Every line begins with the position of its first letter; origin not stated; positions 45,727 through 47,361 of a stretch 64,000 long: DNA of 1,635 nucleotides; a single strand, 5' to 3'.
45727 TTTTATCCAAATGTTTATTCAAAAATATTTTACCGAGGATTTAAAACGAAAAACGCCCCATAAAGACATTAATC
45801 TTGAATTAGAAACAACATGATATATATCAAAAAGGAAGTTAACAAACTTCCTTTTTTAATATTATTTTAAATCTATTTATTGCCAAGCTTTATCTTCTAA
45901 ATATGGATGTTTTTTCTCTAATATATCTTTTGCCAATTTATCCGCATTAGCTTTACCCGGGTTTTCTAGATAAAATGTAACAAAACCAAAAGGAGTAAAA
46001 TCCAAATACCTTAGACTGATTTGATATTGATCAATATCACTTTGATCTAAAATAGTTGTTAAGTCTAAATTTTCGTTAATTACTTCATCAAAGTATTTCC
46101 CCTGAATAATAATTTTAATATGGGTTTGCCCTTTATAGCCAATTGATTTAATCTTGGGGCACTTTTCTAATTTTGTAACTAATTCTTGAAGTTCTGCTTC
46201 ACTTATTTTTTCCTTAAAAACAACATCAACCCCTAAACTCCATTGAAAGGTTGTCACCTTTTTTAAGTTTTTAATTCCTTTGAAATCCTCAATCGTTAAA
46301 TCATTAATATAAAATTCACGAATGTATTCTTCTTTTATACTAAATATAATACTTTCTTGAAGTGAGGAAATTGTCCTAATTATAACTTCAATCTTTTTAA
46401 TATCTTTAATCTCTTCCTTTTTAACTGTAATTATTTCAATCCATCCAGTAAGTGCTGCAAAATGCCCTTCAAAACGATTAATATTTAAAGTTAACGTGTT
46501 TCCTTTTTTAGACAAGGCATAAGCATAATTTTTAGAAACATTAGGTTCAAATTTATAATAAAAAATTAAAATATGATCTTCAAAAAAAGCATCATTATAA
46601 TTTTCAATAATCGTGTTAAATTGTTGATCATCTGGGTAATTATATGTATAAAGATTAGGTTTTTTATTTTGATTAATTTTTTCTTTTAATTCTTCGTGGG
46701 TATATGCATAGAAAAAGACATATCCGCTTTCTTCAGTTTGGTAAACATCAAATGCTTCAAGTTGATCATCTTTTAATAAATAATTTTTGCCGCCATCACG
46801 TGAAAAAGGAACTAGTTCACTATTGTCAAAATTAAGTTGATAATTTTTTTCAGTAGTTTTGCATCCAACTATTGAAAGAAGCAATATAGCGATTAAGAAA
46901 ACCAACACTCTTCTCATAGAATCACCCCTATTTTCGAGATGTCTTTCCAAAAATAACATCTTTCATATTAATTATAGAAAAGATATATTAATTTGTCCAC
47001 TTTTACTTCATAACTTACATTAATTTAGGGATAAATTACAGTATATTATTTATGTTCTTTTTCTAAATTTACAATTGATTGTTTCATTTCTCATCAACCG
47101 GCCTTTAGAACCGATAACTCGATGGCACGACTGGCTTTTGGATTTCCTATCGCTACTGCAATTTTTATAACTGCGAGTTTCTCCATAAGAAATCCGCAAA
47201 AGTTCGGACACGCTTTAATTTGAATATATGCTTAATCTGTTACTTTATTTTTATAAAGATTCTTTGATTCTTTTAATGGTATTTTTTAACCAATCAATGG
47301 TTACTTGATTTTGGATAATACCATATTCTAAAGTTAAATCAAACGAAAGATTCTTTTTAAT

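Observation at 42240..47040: Three LytTR-style 9-N12-9 direct-repeat boxes with fixed spacing to a -10 element define a small regulon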

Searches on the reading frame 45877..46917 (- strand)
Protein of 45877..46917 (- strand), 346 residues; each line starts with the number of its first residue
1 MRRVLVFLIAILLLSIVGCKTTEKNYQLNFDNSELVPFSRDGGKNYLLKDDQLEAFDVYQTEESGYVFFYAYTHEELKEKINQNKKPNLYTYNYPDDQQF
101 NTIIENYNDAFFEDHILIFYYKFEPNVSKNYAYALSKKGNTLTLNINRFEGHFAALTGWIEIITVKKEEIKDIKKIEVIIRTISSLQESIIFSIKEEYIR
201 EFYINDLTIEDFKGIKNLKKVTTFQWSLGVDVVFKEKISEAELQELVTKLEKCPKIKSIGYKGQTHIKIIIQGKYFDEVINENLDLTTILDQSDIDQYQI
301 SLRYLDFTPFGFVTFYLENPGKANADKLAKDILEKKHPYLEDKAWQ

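Call 7: search_protein_families(library=pfam, proteins=[window:45877-46917:-], max_evalue=0.01)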
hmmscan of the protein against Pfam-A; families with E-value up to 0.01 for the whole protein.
window:45877-46917:- (346 aa): 0 families

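Call 33: search_protein_families(library=ncbifam, proteins=[window:45877-46917:-], max_evalue=0.01)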
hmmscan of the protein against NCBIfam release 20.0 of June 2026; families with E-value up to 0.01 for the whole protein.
window:45877-46917:- (346 aa): 1 family
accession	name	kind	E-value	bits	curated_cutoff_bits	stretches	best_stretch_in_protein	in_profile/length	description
NF003008.0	PRK03824.1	equivalog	0.008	16.1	125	0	164-261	17-118/135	hydrogenase nickel incorporation protein HypA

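Call 35: find_homologous_proteins(query=window:45877-46917:-, max_evalue=0.001)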
Query window:45877-46917:- (346 aa): 6 proteins with E <= 0.001 among 4246 candidates.
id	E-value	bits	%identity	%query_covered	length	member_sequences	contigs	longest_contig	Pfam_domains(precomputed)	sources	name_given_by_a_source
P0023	3.7e-225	764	100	100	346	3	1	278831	-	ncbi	ncbi:MAG: hypothetical protein ACOX5X_00960 [Acholeplasmataceae bacterium]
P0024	3.0e-80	288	43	94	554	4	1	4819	-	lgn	-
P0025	4.1e-74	268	42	90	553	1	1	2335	-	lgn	-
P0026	1.6e-73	266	41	90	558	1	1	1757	-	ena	-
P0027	1.4e-69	253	37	91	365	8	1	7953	-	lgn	-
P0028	2.6e-60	222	37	94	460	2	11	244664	-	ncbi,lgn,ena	-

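Call 37: find_encoding_contigs(protein=P0028, flank=6000, max_places=3)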
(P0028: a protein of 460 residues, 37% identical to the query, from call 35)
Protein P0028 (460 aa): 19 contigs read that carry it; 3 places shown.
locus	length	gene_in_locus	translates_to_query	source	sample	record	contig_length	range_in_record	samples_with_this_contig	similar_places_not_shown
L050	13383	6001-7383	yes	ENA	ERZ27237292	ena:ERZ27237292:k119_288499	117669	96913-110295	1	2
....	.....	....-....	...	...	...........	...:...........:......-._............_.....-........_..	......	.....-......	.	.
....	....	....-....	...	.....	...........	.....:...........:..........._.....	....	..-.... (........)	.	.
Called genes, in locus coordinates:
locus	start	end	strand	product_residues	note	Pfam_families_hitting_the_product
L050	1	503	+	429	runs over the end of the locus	PF00206:Lyase_1, PF10397:ADSL_C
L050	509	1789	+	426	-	PF00709:Adenylsucc_synt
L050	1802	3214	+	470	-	PF00890:FAD_binding_2 (faint), PF01134:GIDA (faint), PF01266:DAO (faint), PF01946:Thi4 (faint), PF05834:Lycopene_cycl (faint), PF07992:Pyr_redox_2 (faint), PF21688:FAD-depend_C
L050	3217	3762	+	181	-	PF00156:Pribosyltran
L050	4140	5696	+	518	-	PF01966:HD (weak)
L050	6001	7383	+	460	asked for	-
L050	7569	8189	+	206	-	PF07261:DnaB_2 (faint), PF21984:DnaD_N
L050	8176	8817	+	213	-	PF00730:HhH-GPD, PF00633:HHH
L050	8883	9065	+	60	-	PF10957:Spore_Cse60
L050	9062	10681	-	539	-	PF05833:NFACT_N, PF05670:NFACT-R_1, PF18297:NFACT-R_2 (weak)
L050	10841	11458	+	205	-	PF00625:Guanylate_kin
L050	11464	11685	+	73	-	PF01192:RNA_pol_Rpb6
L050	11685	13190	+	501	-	PF02074:Peptidase_M32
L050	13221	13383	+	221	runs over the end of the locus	PF00828:Ribosomal_L27A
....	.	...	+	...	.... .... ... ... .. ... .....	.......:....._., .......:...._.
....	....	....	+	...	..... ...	-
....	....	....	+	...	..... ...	-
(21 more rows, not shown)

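Call 38: find_encoding_contigs(protein=P0027, flank=6000, max_places=2)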
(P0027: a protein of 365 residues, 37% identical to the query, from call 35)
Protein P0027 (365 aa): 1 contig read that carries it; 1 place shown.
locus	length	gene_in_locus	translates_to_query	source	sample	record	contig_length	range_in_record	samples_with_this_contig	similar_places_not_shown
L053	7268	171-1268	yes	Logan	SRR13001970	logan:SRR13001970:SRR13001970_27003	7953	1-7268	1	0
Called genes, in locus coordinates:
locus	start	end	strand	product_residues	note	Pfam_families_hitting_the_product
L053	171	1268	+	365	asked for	-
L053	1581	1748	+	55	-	PF00269:SASP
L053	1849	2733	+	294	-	PF03881:Fructosamin_kin, PF01636:APH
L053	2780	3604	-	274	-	-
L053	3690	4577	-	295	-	PF02588:YitT_membrane, PF10035:DUF2179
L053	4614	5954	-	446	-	PF01595:CNNM, PF00571:CBS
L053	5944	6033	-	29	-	-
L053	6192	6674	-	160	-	PF00293:NUDIX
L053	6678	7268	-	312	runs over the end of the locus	PF00528:BPD_transp_1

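Call 39: find_encoding_contigs(protein=P0024, flank=5000, max_places=2)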
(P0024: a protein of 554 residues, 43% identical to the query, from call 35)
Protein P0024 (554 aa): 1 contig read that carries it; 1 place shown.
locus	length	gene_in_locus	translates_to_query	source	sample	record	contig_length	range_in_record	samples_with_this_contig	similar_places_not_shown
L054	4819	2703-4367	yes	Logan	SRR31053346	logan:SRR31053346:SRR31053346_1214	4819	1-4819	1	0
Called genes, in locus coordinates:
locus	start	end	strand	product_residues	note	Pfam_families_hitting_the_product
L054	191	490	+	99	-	-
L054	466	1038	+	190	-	PF12833:HTH_18, PF00165:HTH_AraC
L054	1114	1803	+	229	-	-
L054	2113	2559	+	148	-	PF00583:Acetyltransf_1, PF13508:Acetyltransf_7 (weak)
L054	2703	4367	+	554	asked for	-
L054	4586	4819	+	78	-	?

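Call 73: predict_structure(alignment_id=A2)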
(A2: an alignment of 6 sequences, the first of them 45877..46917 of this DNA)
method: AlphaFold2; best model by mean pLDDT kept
length: 346 residues; sequences in the alignment: 6
mean_pLDDT: 77.2   pTM: 0.56
mean pLDDT of the five models: 77.2, 75.0, 74.1, 73.8, 70.1
residues with pLDDT >= 90: 71; 70-90: 186; 50-70: 55; < 50: 34
segments of 3 or more residues with pLDDT < 50: 15-29, 61-65, 125-128, 152-157
pLDDT, mean of each block of 10 residues (from residue 1): 60 46 39 81 84 55 60 92 66 70 89 90 56 85 79 50 90 84 77 86 82 90 84 90 90 88 90 80 78 82 76 91 87 82 67
secondary structure, 60 per line:
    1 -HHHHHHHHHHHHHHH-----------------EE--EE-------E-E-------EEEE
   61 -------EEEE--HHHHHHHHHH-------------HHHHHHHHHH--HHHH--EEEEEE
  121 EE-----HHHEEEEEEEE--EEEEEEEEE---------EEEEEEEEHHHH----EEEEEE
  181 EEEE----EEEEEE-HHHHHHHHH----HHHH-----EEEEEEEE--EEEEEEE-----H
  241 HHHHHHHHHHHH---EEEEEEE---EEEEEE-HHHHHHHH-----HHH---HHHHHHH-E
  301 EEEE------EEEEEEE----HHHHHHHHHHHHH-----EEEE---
elements in order: H2-16 E57-60 E68-71 H74-83 H97-106 H109-112 E115-122 E131-138 E141-149 E159-166 H167-170 E175-184 E189-194 H196-204 H209-212 E218-225 E228-234 H240-252 E256-262 E266-271 H273-280 H292-298 E300-304 E311-317 H322-334 E340-343

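Call 79: fold_search(model_id=the predicted structure, library=pdb)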
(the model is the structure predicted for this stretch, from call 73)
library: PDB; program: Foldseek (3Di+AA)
matches with E <= 10: 893; with E <= 0.001: 0
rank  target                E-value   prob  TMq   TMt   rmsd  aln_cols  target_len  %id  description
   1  3tvi_G                3.2e-02  0.41  0.13  0.11  17.9       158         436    9  Crystal structure of Clostridium acetobutylicum aspartate kinase (CaAK): An important allosteric enzyme for industrial (released 2011-11-09)
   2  3tvi_I                3.2e-02  0.21  0.13  0.11  21.7       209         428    9  Crystal structure of Clostridium acetobutylicum aspartate kinase (CaAK): An important allosteric enzyme for industrial (released 2011-11-09)
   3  1kqk_MODEL_1_A        4.1e-02  0.99  0.17  0.57   4.7        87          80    7  Solution Structure of the N-terminal Domain of a Potential Copper-translocating P-type ATPase from Bacillus su (released 2002-04-17)
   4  3tvi_E                4.6e-02  0.47  0.15  0.13  15.9       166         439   10  Crystal structure of Clostridium acetobutylicum aspartate kinase (CaAK): An important allosteric enzyme for industrial (released 2011-11-09)
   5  3tvi_H                4.9e-02  0.18  0.13  0.11  21.2       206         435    8  Crystal structure of Clostridium acetobutylicum aspartate kinase (CaAK): An important allosteric enzyme for industrial (released 2011-11-09)
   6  7bfe_D                5.1e-02  0.89  0.15  0.47   6.0        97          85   13  Circular permutant of ribosomal protein S6, P54-55 truncated, L21A mutant. (released 2022-07-13)
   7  3dxs                  5.5e-02  0.99  0.16  0.59   4.3        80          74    9  Crystal structure of a copper binding domain from HMA7, a P-type ATPase (released 2009-08-11)
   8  4qjv_A                5.8e-02  0.33  0.14  0.18   8.3       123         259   16  The X-ray crystal structure of Rpo3/Rpo11 heterodimer of euryarchaeal RNA polymerase from Thermococcus kodakarensis (released 2014-10-08)
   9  7nlj_A                6.5e-02  0.99  0.17  0.61   4.0        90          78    8  Complex of rice blast (Magnaporthe oryzae) effector protein APikL2A with host target sHMA25 from Setaria italica (released 2021-03-24)
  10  1fvq                  7.7e-02  0.99  0.16  0.62   4.1        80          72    9  SOLUTION STRUCTURE OF THE YEAST COPPER TRANSPORTER DOMAIN CCC2A IN THE APO AND CU(I) LOADED STATES (released 2001-03-14)
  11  6a71_A                7.7e-02  0.99  0.17  0.64   4.1        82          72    2  Crystal Structure of Human ATP7B and TM Complex (released 2019-04-03)
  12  2dbb_A                7.7e-02  0.87  0.15  0.30   5.8        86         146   10  Crystal structure of PH0061 (released 2006-06-15)
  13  7fby                  8.2e-02  0.63  0.15  0.29  12.9       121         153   15  Crystal Structure of PH0140 from Pyrococcus horikosii OT3 (released 2022-07-20)
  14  3tvi_F                8.2e-02  0.28  0.13  0.11  17.8       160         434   11  Crystal structure of Clostridium acetobutylicum aspartate kinase (CaAK): An important allosteric enzyme for industrial (released 2011-11-09)
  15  3tvi_C                8.2e-02  0.16  0.13  0.11  20.5       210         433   10  Crystal structure of Clostridium acetobutylicum aspartate kinase (CaAK): An important allosteric enzyme for industrial (released 2011-11-09)
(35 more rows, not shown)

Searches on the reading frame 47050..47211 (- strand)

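Call 33: search_protein_families(library=ncbifam, proteins=[window:47050-47211:-], max_evalue=0.01)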
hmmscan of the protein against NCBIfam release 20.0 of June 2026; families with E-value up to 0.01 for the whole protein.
window:47050-47211:- (53 aa): 1 family
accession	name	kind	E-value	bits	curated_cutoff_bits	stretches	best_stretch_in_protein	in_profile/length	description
TIGR00589.1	ogt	superfamily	0.00065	19.7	46.4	0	29-40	53-64/80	methylated-DNA--[protein]-cysteine S-methyltransferase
